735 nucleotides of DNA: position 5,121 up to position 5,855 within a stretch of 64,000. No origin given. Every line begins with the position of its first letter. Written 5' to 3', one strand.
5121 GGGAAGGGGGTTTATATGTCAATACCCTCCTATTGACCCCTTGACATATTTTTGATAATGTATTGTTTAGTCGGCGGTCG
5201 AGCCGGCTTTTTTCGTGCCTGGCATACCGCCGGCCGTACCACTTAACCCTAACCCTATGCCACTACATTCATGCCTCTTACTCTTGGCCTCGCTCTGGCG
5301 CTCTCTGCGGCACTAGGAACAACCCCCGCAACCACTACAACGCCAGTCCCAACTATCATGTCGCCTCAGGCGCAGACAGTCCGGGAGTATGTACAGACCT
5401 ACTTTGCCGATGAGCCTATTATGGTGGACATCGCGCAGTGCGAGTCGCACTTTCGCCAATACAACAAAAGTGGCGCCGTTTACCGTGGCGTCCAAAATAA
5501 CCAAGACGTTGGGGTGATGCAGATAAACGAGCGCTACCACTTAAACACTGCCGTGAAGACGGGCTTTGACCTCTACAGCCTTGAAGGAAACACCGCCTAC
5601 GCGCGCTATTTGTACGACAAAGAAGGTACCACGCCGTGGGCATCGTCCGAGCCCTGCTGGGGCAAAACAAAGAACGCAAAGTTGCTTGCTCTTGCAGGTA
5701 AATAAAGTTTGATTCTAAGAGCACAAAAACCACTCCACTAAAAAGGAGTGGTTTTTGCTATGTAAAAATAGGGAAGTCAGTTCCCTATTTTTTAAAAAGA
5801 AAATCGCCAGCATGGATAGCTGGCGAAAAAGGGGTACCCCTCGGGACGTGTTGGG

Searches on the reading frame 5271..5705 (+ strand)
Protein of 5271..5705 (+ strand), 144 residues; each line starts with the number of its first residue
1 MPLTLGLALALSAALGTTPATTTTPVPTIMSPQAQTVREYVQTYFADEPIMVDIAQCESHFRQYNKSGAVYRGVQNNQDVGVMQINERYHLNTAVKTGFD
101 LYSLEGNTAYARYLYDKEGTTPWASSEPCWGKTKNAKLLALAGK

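Call 14: find_encoding_contigs(protein=window:5271-5705:+, flank=3000, max_places=10)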
Protein window:5271-5705:+ (144 aa): 4 contigs read that carry it; 1 place shown.
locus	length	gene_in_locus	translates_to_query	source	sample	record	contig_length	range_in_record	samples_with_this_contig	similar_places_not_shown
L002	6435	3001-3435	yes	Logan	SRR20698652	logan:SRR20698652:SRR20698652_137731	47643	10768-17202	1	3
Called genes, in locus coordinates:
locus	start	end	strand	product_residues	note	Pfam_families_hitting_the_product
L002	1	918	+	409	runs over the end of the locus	PF00595:PDZ, PF13180:PDZ_2, PF17820:PDZ_6, PF03572:Peptidase_S41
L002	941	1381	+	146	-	PF01281:Ribosomal_L9_N, PF03948:Ribosomal_L9_C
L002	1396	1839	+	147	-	-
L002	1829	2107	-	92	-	PF01016:Ribosomal_L27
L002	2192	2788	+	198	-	PF00929:RNase_T, PF16473:Rv2179c-like (faint)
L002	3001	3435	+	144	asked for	-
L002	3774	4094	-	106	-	-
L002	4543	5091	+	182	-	-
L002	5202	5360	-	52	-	-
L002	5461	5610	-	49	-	PF18919:DUF5670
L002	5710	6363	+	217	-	-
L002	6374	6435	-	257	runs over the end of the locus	PF01061:ABC2_membrane, PF12698:ABC2_membrane_3 (weak)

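Call 15: find_related_loci(query=window:5271-5702:+, collection=genome_contigs, flank=4000)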
Query window:5271-5702:+ (144 aa) in genome_contigs; peptide patterns used: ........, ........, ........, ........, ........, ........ (x = any residue, [..] = any of these).
298 stretches matched a pattern; 91 encode a relative of the query (tblastn E <= 1e-3); the best 80 are kept; 80 distinct loci.
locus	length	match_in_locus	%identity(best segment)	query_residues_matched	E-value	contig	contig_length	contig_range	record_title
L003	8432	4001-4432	99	1-144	2e-96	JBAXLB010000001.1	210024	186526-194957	MAG: Candidatus Adlerbacteria bacterium isolate ELA416 MAG416_1, whole genome shotgun sequence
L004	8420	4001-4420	70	1-144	8e-68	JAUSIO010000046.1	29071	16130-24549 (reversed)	MAG: bacterium isolate E14_metabat.bin.253 E14_k141_617832, whole genome shotgun sequence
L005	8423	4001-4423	59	1-141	6e-55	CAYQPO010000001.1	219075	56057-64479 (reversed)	MAG TPA_asm: uncultured Candidatus Saccharibacteria bacterium isolate binchicken_co185_107 genome assembly, contig: NODE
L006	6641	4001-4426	58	1-142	9e-55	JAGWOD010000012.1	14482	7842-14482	MAG: Patescibacteria group bacterium isolate REEB248 contig-150_6443, whole genome shotgun sequence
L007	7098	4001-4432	49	3-133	5e-44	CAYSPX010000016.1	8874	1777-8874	MAG TPA_asm: uncultured Candidatus Saccharibacteria bacterium isolate SRP286056_co1_32 genome assembly, contig: NODE_104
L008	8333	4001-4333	59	19-132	3e-44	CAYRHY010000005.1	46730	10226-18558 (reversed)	MAG TPA_asm: uncultured Candidatus Saccharibacteria bacterium isolate SRP170004_co1_530 genome assembly, contig: NODE_94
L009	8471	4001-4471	45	1-137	5e-44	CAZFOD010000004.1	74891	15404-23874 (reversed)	MAG TPA_asm: uncultured Candidatus Saccharibacteria bacterium isolate SRP150892_co2_66 genome assembly, contig: NODE_313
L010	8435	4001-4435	45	1-133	1e-43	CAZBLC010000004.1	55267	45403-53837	MAG TPA_asm: uncultured Candidatus Saccharibacteria bacterium isolate SRP286056_co2_106 genome assembly, contig: NODE_61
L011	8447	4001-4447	48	1-132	3e-43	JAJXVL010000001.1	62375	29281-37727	MAG: bacterium isolate BP5.bin30 NODE_683_length_62375_cov_1.814404, whole genome shotgun sequence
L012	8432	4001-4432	47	5-138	6e-43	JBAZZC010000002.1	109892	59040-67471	MAG: Candidatus Paceibacterota bacterium isolate SO_2017_GW1_97 NODE_1226_length_109892_cov_1.490512_OW334_2017, whole g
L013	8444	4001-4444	45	5-138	3e-41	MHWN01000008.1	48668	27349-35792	MAG: Candidatus Zambryskibacteria bacterium RIFCSPLOWO2_02_FULL_39_26 rifcsplowo2_02_scaffold_1604, whole genome shotgun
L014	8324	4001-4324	55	33-140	5e-43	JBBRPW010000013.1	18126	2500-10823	MAG: Candidatus Paceibacteria bacterium isolate metawrap_la1_104 W_la1_104_k141_1377148L_18126_cov_9.0000, whole genome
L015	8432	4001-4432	47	1-133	2e-42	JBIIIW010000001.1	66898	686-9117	MAG: Candidatus Paceibacteria bacterium isolate ME2001-09-10pf_3300042914_group1_bin230 Rohwer_bin1538_scaffold_171_c1,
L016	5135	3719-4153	46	1-132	1e-42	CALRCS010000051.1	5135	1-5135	MAG: Candidatus Nomurabacteria bacterium isolate RH-23may17-878 genome assembly, contig: RH-23may17-C142002, whole genom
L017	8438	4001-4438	47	1-133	1e-41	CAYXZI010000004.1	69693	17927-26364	MAG TPA_asm: uncultured Candidatus Saccharibacteria bacterium isolate SRP219642_co4_163 genome assembly, contig: NODE_54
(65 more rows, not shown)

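Call 26: search_protein_families(library=pfam, proteins=[window:5271-5705:+], max_evalue=1)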
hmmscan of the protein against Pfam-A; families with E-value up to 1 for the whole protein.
window:5271-5705:+ (144 aa): 2 families
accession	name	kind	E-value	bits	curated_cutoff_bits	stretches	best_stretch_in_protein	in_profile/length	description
PF01464.25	SLT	-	0.00023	21.1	21.3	1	37-90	3-48/117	Transglycosylase SLT domain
PF03527.20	RHS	-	0.068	13.5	27.9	1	113-135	14-36/38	RHS protein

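Call 43: find_homologous_proteins(query=window:5271-5702:+, max_evalue=1e-30)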
Query window:5271-5702:+ (144 aa): 282 proteins with E <= 1e-30 among 428 candidates; the best 120 are listed.
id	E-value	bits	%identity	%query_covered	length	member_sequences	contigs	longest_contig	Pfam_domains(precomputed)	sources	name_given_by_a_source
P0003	1.9e-90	318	99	100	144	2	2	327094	-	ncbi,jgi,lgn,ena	ncbi:MAG: hypothetical protein WCK46_00920 [Candidatus Adlerbacteria bacterium]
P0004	2.9e-71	256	81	100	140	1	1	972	-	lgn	-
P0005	9.8e-67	241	79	82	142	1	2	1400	-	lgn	-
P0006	1.0e-66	241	76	97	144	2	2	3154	-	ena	-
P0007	2.7e-65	236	76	100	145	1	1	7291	-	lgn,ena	-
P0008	9.2e-64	231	72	100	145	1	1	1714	-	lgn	-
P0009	1.4e-62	228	69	100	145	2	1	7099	-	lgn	-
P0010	1.8e-62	227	68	100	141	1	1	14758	-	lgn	-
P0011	4.1e-62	226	69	100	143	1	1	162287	-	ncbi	-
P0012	4.2e-62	226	71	100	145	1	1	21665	-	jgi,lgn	-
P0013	1.1e-61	225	69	100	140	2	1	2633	-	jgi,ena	-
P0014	1.2e-61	225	68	100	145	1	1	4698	-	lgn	-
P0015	3.9e-61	223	70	100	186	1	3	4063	-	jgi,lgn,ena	jgi:hypothetical protein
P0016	4.6e-61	223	70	100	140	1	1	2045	-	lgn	-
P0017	5.8e-61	222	69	100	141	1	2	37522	-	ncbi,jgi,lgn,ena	-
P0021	4.4e-59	216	68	100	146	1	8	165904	-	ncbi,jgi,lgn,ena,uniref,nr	ncbi:hypothetical protein A2419_02475 [Candidatus Adlerbacteria bacterium RIFOXYC1_FULL_48_26]|unire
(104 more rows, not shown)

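Call 44: find_encoding_contigs(protein=P0007, flank=3500, max_places=3)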
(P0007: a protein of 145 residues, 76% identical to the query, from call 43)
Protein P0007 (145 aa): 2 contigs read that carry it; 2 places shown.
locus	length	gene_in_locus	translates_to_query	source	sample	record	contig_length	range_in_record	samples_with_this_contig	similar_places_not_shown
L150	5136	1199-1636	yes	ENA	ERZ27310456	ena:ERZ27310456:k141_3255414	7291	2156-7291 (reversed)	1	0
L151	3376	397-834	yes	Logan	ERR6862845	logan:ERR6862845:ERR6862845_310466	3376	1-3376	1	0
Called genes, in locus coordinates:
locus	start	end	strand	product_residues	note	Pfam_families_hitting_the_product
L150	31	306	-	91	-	PF01016:Ribosomal_L27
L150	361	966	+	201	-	PF00929:RNase_T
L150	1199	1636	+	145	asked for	-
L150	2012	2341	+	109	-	-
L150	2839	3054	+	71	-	-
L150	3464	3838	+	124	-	-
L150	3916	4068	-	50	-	PF18919:DUF5670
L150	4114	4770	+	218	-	-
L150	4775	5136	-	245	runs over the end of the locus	PF01061:ABC2_membrane, PF12698:ABC2_membrane_3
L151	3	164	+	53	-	?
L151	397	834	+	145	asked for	-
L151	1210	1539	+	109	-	-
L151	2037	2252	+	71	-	-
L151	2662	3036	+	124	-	-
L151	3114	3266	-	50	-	PF18919:DUF5670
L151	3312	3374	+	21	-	?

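Call 45: find_encoding_contigs(protein=P0006, flank=3500, max_places=3)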
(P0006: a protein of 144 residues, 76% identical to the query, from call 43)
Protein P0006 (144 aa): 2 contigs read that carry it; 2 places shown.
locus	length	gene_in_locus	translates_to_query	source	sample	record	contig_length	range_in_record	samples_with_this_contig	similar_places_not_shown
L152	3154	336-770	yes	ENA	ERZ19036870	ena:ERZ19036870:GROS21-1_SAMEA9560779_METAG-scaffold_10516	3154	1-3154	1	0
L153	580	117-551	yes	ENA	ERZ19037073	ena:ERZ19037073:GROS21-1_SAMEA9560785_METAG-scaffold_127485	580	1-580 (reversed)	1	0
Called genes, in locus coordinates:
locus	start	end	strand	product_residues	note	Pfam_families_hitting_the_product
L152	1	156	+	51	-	?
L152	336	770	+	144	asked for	-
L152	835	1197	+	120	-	-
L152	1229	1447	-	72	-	-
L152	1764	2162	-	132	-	-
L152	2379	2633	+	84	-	-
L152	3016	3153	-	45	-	?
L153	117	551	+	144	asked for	-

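Call 46: find_encoding_contigs(protein=P0012, flank=3500, max_places=3)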
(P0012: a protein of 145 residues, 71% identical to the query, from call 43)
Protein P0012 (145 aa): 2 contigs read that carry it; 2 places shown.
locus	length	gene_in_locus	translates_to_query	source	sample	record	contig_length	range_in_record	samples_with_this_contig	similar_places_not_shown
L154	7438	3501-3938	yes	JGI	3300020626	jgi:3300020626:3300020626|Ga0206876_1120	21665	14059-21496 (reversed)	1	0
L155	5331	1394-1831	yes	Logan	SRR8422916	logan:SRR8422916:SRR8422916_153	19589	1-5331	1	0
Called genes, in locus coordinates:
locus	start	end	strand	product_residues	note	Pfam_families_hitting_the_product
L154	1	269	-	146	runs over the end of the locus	?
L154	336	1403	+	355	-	PF01544:CorA, PF03572:Peptidase_S41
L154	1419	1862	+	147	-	PF01281:Ribosomal_L9_N, PF03948:Ribosomal_L9_C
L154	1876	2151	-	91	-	PF01016:Ribosomal_L27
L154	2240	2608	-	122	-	-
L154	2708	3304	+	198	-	PF00929:RNase_T, PF16473:Rv2179c-like (weak)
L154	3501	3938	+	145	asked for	-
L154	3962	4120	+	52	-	-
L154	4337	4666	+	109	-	-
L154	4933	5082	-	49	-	-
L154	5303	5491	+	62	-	-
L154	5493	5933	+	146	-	PF13650:Asp_protease_2, PF13975:gag-asp_proteas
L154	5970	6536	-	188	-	-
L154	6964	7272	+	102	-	-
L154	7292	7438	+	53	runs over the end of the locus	-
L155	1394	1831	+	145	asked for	-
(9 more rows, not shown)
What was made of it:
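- On Riboswitch or cis-regulatory leader: The homologues also face convergent genes (calls 44, 46).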

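Call 47: find_encoding_contigs(protein=P0009, flank=3500, max_places=3)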
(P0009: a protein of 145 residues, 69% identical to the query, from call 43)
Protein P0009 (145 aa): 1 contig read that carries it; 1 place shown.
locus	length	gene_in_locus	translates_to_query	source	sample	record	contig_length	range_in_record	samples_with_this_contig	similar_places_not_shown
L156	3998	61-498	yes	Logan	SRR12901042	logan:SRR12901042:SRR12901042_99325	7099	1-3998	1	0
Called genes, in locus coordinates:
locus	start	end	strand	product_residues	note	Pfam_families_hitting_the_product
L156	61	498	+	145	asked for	-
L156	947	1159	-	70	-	-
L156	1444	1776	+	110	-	-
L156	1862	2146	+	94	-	-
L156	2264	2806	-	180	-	-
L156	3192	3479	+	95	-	-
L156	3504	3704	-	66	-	PF20106:DUF6496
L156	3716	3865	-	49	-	PF18919:DUF5670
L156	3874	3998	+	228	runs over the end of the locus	-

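Call 52: find_encoding_contigs(protein=P0010, flank=3500, max_places=2)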
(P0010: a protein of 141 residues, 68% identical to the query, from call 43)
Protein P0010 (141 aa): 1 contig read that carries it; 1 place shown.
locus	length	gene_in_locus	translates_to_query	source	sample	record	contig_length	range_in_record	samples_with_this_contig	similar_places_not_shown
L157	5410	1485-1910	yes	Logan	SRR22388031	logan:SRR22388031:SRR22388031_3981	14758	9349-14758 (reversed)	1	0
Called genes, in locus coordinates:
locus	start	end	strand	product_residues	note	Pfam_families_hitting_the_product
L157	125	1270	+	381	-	PF02769:AIRS_C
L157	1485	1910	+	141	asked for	-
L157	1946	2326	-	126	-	PF07291:MauE, PF07681:DoxX, PF02077:SURF4 (weak)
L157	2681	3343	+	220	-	-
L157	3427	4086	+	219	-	-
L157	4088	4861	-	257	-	PF01061:ABC2_membrane, PF12698:ABC2_membrane_3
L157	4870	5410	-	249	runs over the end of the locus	PF00005:ABC_tran, PF13304:AAA_21 (weak)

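Call 53: find_encoding_contigs(protein=P0011, flank=3500, max_places=2)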
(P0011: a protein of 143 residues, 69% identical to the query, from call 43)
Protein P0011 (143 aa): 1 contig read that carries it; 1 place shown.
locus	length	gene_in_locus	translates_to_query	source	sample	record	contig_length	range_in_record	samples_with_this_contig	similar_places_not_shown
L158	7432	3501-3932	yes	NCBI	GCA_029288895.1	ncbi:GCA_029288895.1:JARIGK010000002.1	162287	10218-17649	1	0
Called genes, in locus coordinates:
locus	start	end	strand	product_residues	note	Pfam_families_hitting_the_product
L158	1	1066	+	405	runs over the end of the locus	PF00595:PDZ, PF13180:PDZ_2, PF17820:PDZ_6, PF03572:Peptidase_S41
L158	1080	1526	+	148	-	PF01281:Ribosomal_L9_N, PF03948:Ribosomal_L9_C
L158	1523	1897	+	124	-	-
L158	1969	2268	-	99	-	PF01016:Ribosomal_L27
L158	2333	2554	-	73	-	-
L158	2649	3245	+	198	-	PF00929:RNase_T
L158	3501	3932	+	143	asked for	-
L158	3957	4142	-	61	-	-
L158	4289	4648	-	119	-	-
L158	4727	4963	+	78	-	-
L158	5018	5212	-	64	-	-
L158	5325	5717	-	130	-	-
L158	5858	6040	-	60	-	-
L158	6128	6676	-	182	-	-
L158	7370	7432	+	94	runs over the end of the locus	-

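Call 54: find_encoding_contigs(protein=P0021, flank=3500, max_places=4)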
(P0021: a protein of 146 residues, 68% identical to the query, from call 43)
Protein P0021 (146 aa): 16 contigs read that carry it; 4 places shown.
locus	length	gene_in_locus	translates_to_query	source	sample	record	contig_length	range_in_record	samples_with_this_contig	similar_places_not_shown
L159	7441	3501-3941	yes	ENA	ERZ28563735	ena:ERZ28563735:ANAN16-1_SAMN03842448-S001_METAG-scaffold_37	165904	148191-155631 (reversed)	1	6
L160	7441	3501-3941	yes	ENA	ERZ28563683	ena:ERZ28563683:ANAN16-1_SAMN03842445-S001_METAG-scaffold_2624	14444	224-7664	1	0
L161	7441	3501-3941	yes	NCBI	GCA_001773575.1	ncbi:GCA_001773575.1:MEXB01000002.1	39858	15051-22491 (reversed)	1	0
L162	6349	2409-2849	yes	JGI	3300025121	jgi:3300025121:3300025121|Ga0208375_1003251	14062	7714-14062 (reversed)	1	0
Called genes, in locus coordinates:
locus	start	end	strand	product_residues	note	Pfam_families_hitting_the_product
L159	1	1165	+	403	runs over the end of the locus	PF00595:PDZ, PF17820:PDZ_6, PF03572:Peptidase_S41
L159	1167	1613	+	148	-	PF01281:Ribosomal_L9_N, PF03948:Ribosomal_L9_C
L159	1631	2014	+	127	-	-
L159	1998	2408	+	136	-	-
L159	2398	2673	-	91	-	PF01016:Ribosomal_L27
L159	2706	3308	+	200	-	PF00929:RNase_T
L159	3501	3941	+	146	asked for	-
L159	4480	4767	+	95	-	-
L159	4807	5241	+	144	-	-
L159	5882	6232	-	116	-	-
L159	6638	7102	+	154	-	-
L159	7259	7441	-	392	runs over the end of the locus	PF13289:SIR2_2 (faint)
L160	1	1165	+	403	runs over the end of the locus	PF00595:PDZ, PF17820:PDZ_6, PF03572:Peptidase_S41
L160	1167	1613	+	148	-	PF01281:Ribosomal_L9_N, PF03948:Ribosomal_L9_C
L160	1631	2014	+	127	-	-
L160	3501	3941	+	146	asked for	-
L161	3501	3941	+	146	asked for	-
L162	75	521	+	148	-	PF01281:Ribosomal_L9_N, PF03948:Ribosomal_L9_C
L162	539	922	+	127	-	-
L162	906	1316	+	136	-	-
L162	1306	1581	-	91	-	PF01016:Ribosomal_L27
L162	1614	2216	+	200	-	PF00929:RNase_T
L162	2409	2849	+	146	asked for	-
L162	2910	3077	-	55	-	-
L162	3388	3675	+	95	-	-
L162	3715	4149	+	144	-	-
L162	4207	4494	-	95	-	-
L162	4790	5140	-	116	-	-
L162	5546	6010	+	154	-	-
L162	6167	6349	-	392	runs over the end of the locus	PF13289:SIR2_2 (faint)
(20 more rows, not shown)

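Call 74: find_homologous_proteins(query=L154:4337-4663:+, max_evalue=0.00001)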
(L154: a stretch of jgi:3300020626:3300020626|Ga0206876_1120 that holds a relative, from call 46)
Query L154:4337-4663:+ (109 aa): 3 proteins with E <= 0.00001 among 25 candidates.
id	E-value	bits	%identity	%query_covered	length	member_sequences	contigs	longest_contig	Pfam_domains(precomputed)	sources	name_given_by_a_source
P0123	1.4e-59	217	100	100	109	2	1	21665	-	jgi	-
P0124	1.3e-51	191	87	100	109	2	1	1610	-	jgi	jgi:hypothetical protein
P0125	1.1e-43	166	72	100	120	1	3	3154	-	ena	-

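Call 75: find_encoding_contigs(protein=P0124, flank=2000, max_places=3)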
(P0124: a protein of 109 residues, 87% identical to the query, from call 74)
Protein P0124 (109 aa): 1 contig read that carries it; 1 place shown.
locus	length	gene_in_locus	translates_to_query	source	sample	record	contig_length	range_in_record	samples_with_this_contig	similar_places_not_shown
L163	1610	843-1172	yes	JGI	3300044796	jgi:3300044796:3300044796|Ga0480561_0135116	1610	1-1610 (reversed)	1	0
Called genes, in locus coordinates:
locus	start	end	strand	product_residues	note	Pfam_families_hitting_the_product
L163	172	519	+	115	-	-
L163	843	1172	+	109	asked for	-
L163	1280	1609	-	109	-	?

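Call 78: find_encoding_contigs(protein=P0005, flank=2000, max_places=3)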
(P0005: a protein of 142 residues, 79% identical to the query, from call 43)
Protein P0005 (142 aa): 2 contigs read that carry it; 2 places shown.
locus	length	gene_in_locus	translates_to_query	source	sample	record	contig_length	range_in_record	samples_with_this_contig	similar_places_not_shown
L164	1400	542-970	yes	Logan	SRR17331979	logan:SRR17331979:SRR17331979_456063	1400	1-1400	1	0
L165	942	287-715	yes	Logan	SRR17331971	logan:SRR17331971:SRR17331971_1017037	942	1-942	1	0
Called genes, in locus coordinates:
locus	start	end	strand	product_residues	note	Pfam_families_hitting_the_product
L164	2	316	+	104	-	?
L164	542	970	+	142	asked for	-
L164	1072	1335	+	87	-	-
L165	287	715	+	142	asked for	-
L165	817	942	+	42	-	?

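Call 79: find_encoding_contigs(protein=P0004, flank=2000, max_places=3)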
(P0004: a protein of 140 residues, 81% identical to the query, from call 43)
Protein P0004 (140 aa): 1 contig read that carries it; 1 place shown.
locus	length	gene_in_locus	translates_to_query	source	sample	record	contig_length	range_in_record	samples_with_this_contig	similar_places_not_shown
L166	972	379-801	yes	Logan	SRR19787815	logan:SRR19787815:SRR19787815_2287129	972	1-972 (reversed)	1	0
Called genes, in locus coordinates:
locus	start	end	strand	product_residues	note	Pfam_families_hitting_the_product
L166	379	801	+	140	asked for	-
